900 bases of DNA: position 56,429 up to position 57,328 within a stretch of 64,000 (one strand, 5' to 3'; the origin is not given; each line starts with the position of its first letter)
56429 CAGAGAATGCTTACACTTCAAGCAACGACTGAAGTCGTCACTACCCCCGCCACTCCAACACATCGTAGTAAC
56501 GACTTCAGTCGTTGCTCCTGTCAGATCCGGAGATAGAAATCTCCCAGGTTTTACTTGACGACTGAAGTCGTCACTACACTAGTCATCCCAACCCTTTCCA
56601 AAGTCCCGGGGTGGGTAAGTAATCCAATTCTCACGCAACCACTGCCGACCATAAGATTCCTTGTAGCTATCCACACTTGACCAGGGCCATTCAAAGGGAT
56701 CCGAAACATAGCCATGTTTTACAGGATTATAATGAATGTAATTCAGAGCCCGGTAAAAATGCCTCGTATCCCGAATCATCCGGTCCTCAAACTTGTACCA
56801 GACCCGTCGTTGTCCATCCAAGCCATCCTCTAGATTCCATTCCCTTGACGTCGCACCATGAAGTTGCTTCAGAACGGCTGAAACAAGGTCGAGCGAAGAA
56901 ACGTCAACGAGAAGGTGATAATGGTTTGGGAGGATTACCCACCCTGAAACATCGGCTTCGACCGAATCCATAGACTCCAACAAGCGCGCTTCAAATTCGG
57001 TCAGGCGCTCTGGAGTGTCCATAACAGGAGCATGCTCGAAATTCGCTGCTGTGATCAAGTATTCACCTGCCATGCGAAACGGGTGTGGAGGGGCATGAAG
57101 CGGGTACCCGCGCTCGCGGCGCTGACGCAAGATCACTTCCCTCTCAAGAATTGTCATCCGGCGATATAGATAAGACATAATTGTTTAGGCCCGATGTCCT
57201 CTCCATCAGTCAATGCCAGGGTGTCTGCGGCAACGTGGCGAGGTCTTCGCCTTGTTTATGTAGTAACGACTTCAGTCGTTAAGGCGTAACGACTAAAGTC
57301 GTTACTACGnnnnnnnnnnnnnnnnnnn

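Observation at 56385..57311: REP/RAYT mobile locus: IS200-like tyrosine transposase flanked by palindromic REP arrays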

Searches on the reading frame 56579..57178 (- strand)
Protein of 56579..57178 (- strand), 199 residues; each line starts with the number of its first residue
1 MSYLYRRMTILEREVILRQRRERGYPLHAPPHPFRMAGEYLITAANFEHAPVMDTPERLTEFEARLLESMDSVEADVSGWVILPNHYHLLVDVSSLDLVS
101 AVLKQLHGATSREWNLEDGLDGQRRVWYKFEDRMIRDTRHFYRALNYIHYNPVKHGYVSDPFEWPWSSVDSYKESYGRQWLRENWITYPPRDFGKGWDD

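Call 4: search_protein_families(library=pfam, proteins=[window:56579-57178:-], max_evalue=0.01)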
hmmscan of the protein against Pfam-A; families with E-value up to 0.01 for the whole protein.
window:56579-57178:- (199 aa): 1 family
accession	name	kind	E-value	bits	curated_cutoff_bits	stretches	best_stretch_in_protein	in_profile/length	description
PF01797.21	Y1_Tnp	-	0.0022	18.5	23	1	60-117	26-83/121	Transposase IS200 like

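Call 5: search_protein_families(library=ncbifam, proteins=[window:56579-57178:-], max_evalue=0.01)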
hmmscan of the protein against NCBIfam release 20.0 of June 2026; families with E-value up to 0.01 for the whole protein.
window:56579-57178:- (199 aa): 1 family
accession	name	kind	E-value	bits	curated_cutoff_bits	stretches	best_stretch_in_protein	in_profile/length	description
NF047646.1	REP_Tyr_transpos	equivalog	7.9e-26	90.7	80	1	37-167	9-146/146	REP-associated tyrosine transposase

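Call 13: find_homologous_proteins(query=window:56579-57178:-)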
Query window:56579-57178:- (199 aa): 1608 proteins with E <= 0.001 among 1667 candidates; the best 120 are listed.
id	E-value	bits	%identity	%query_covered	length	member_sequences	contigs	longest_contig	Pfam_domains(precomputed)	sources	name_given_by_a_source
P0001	1.6e-118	412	87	100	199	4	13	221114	-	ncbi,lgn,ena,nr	ncbi:MAG: transposase [Acidobacteriia bacterium]|nr:transposase [Terriglobia bacterium]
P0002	2.5e-101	356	74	100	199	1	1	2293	-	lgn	-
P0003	4.6e-99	348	73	100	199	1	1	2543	-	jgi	jgi:putative transposase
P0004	2.2e-98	346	73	100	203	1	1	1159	-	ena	-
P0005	3.6e-98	346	72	100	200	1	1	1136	-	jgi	-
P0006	2.0e-97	343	100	74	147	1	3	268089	-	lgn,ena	-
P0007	3.7e-97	342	72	100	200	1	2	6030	-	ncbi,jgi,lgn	jgi:putative transposase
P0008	6.4e-97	341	72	100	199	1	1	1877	-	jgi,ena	-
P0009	5.7e-96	338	70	100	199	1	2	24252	-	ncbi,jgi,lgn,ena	-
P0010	2.4e-95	336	70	100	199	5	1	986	-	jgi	jgi:putative transposase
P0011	2.6e-95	336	71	100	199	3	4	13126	-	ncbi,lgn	-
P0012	2.7e-95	336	70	100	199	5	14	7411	-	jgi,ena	jgi:putative transposase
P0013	4.8e-95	335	69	100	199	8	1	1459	-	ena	-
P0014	5.6e-95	335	69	100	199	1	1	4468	-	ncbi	-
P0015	1.8e-94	333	69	100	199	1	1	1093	-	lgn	-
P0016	3.3e-94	333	68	100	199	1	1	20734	-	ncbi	-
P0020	4.9e-93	329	69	100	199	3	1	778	-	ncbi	-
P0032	9.2e-91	321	68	100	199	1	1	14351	-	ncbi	-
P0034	1.3e-90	321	68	100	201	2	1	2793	PF01797.22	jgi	-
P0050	3.2e-88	313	66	100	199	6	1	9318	PF01797.22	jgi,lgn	jgi:putative transposase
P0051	3.4e-88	313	65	100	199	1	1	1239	-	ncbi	-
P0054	7.4e-88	312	65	100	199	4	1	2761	-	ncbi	-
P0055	7.6e-88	312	67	100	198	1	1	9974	-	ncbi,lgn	-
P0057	1.0e-87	311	67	100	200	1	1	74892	PF01797.22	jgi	jgi:putative transposase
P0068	4.1e-87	309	62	100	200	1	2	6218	PF01797.22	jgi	jgi:putative transposase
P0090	3.8e-85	303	64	100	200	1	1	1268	PF01797.22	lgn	-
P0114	5.1e-84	299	64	100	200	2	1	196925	PF01797.22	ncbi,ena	-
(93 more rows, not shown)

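Call 19: search_solved_structures(query=window:56579-57178:-, max_evalue=1, show_alignments=2)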
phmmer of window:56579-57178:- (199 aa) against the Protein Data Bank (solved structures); distinct sequences matched with E-value up to 1: 1.
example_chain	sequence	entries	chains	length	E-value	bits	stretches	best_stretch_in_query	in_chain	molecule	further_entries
4er8_A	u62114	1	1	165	3.6e-07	33.4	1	75-169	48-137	TnpArep for protein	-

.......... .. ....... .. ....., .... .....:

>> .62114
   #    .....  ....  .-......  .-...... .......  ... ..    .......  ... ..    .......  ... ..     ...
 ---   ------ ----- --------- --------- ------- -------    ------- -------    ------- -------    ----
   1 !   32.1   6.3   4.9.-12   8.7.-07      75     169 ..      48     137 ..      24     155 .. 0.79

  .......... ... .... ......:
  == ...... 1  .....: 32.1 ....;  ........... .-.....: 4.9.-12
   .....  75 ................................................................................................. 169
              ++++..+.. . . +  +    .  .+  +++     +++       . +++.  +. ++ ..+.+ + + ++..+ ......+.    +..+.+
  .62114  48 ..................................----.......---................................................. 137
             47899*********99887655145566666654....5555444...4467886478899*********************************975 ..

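Call 20: find_encoding_contigs(protein=P0006, flank=10000, max_places=6)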
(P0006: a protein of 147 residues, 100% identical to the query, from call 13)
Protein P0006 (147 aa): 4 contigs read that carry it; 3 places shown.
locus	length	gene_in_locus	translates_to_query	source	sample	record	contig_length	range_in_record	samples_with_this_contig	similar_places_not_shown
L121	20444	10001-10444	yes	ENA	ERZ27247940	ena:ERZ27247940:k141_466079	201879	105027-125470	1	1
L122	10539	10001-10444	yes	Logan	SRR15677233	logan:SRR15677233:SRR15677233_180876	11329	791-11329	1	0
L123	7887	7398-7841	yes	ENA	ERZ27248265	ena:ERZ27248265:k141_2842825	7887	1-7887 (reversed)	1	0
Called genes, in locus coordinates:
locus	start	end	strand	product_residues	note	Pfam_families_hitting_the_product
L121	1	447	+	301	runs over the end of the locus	PF03706:LPG_synthase_TM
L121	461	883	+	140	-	PF13581:HATPase_c_2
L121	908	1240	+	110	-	PF01740:STAS, PF13466:STAS_2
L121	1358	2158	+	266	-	PF02405:MlaE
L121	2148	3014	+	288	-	PF00005:ABC_tran, PF13304:AAA_21 (faint)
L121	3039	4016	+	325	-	PF06103:DUF948 (faint), PF02470:MlaD, PF28544:Helical_needle (faint)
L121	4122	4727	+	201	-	PF03886:ABC_trans_aux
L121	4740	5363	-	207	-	PF09335:VTT_dom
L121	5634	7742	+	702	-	PF00009:GTP_EFTU, PF01926:MMR_HSR1 (weak), PF22042:EF-G_D2, PF03144:GTP_EFTU_D2, PF14492:EFG_III, PF03764:EFG_IV, PF00679:EFG_C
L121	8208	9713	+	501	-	-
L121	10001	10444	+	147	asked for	-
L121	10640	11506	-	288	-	PF04199:Cyclase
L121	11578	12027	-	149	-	PF09424:YqeY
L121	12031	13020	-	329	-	PF00070:Pyr_redox (faint), PF03486:HI0933_like (faint), PF07992:Pyr_redox_2, PF13738:Pyr_redox_3, PF13434:Lys_Orn_oxgnase (weak)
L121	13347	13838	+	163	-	PF07681:DoxX (weak)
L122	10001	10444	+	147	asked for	-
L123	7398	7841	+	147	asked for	-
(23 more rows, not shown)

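Call 21: find_encoding_contigs(protein=P0001, flank=10000, max_places=6)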
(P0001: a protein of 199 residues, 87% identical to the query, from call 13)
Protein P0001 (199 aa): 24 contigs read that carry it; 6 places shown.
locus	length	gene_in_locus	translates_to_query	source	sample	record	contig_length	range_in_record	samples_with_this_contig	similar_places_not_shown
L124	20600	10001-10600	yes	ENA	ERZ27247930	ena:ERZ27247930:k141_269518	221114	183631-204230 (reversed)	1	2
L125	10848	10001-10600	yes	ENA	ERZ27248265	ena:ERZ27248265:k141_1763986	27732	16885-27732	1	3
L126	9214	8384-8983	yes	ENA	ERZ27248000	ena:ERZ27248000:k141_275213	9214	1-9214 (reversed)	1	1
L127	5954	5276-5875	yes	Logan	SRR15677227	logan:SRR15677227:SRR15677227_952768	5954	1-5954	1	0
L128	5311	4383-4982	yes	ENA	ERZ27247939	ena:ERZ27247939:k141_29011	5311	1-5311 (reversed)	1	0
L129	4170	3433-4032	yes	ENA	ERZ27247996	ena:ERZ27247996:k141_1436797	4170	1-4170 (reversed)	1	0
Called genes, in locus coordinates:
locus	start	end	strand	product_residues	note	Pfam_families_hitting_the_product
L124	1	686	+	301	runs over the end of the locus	PF03706:LPG_synthase_TM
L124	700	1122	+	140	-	PF13581:HATPase_c_2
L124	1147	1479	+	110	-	PF01740:STAS, PF13466:STAS_2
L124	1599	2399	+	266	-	PF02405:MlaE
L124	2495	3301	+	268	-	PF00005:ABC_tran, PF13304:AAA_21 (faint)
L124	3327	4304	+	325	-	PF06103:DUF948 (faint), PF02470:MlaD, PF28544:Helical_needle (faint)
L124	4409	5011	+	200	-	PF03886:ABC_trans_aux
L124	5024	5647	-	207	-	PF09335:VTT_dom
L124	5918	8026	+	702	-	PF00009:GTP_EFTU, PF01926:MMR_HSR1 (weak), PF22042:EF-G_D2, PF03144:GTP_EFTU_D2, PF14492:EFG_III, PF03764:EFG_IV, PF00679:EFG_C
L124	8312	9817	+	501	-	-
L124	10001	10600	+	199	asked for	-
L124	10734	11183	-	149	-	PF09424:YqeY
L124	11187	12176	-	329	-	PF00070:Pyr_redox (faint), PF00890:FAD_binding_2 (faint), PF03486:HI0933_like (faint), PF07992:Pyr_redox_2, PF13738:Pyr_redox_3, PF13434:Lys_Orn_oxgnase (weak)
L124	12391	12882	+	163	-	PF07681:DoxX (weak)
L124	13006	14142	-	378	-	PF04055:Radical_SAM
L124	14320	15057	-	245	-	PF03167:UDG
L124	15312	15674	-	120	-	-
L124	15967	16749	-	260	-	PF00459:Inositol_P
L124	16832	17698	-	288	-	PF13519:VWA_2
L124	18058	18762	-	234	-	PF02597:ThiS, PF02391:MoaE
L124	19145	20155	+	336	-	PF07885:Ion_trans_2, PF02254:TrkA_N, PF02080:TrkA_C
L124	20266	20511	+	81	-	PF00578:AhpC-TSA (weak)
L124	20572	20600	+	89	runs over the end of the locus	PF00578:AhpC-TSA, PF08534:Redoxin (weak)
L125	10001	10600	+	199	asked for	-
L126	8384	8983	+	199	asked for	-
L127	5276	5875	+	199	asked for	-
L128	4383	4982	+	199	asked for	-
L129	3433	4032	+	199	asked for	-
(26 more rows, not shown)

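Call 22: find_encoding_contigs(protein=P0009, flank=10000, max_places=4)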
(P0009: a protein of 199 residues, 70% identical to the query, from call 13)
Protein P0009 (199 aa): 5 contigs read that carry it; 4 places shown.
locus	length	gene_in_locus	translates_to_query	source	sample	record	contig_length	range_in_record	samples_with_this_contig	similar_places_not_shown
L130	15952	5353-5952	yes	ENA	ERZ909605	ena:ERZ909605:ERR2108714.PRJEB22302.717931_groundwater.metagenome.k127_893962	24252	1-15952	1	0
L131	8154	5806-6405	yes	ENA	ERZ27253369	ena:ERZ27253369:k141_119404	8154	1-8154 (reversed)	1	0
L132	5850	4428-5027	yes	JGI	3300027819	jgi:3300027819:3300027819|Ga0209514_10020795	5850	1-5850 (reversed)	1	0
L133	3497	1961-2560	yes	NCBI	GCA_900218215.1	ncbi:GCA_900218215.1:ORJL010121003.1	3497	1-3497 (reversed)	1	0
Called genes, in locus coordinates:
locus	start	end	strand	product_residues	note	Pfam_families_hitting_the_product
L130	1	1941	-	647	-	?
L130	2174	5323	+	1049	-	PF04851:ResIII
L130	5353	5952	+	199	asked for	-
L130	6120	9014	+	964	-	PF01555:N6_N4_Mtase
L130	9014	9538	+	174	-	PF04191:PEMT, PF04140:ICMT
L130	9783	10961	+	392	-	-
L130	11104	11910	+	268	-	PF00211:Guanylate_cyc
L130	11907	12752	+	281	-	PF02678:Pirin, PF05726:Pirin_C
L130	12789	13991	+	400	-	PF07690:MFS_1, PF12832:MFS_1_like, PF00083:Sugar_tr (weak), PF07690:MFS_1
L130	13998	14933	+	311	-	PF00756:Esterase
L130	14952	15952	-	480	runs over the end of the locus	PF02784:Orn_Arg_deC_N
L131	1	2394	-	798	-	?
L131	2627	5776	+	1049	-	PF04851:ResIII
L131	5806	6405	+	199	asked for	-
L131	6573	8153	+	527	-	?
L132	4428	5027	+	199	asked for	-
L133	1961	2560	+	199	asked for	-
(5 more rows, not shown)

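Call 34: find_related_loci(query=window:56579-57178:-, collection=metagenome_contigs, flank=10000)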
Query window:56579-57178:- (199 aa) in metagenome_contigs; peptide patterns used: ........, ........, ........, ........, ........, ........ (x = any residue, [..] = any of these).
600 stretches matched a pattern (row limit reached: there are more); 527 encode a relative of the query (tblastn E <= 1e-3); the best 80 are kept; 80 distinct loci.
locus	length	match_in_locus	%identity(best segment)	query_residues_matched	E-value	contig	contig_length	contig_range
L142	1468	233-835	67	1-199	5e-100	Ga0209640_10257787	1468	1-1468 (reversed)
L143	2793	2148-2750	68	1-199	2e-94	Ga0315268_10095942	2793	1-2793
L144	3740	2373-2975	65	1-199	2e-90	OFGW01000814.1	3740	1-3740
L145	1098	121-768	64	1-199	5e-98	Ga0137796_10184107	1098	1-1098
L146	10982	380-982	67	1-199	4e-90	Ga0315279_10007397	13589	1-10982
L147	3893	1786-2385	64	1-199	4e-88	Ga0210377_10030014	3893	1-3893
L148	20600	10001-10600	64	1-199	6e-87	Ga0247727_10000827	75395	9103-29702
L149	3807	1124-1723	63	1-199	8e-86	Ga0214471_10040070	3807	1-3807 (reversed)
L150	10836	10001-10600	63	1-199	2e-85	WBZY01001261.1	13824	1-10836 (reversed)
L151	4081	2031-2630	63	1-199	2e-85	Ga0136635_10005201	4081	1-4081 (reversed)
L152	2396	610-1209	64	1-199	7e-88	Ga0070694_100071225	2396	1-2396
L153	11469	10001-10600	63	1-199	9e-85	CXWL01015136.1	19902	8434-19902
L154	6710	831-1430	63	1-199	5e-85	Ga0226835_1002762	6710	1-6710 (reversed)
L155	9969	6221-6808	64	1-196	2e-84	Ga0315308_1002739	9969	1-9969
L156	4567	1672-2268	61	1-199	1e-84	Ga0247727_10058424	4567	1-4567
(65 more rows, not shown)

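Call 54: search_dna_similar(query=window:56579-57178:-, collection=plasmids, mode=protein, max_rows=15)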
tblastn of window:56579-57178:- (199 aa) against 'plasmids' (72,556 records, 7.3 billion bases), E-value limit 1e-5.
Records with a match: 1; places in all: 1; records where one place covers at least 80% of the query: 0.
Best place of each record, by identity: <60% 1.
By first word of the organism name: Chloroflexota 1.
By predicted mobility (MOB-suite, as given by PLSDB): non-mobilizable 1.
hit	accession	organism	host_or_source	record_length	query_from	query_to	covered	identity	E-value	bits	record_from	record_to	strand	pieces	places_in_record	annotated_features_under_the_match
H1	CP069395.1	Chloroflexota bacterium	single cell,cold seep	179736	17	175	80%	27.3%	3e-7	57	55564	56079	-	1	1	transposase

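Call 55: search_dna_similar(query=window:56579-57178:-, collection=phages, mode=protein, max_rows=10)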
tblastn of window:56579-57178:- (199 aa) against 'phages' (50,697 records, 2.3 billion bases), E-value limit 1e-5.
No match.

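Call 67: search_protein_families(library=ncbifam, alignment_id=A3, max_evalue=0.001)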
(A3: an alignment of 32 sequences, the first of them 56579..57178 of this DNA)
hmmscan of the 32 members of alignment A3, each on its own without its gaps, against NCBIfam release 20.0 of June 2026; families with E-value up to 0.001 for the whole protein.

A. member 1, window:56579-57178:- (199 aa): 1 family
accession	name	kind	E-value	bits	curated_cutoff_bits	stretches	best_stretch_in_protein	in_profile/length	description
NF047646.1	REP_Tyr_transpos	equivalog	7.9e-26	90.7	80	1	37-167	9-146/146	REP-associated tyrosine transposase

B. families by the number of members that match (of 32 scanned): 2 families
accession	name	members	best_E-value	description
NF047646.1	REP_Tyr_transpos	32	1.1e-29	REP-associated tyrosine transposase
NF033573.1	transpos_IS200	2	0.00014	IS200/IS605 family transposase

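Call 70: predict_structure(alignment_id=A3)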
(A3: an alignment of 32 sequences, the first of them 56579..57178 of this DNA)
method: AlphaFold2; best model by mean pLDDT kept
length: 199 residues; sequences in the alignment: 32
mean_pLDDT: 76.5   pTM: 0.67
mean pLDDT of the five models: 76.5, 70.5, 51.5, 47.8, 46.1
residues with pLDDT >= 90: 40; 70-90: 105; 50-70: 34; < 50: 20
segments of 3 or more residues with pLDDT < 50: 1-3, 27-33, 192-199
pLDDT, mean of each block of 10 residues (from residue 1): 63 75 55 70 85 87 94 93 90 91 90 83 74 83 81 74 64 73 61 41
secondary structure, 60 per line:
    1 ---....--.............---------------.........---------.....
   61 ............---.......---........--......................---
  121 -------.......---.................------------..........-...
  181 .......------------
elements in order: H4-7 H10-22 E38-46 H56-72 E76-82 E86-93 H96-117 E128-134 H138-154 H167-176 H178-187
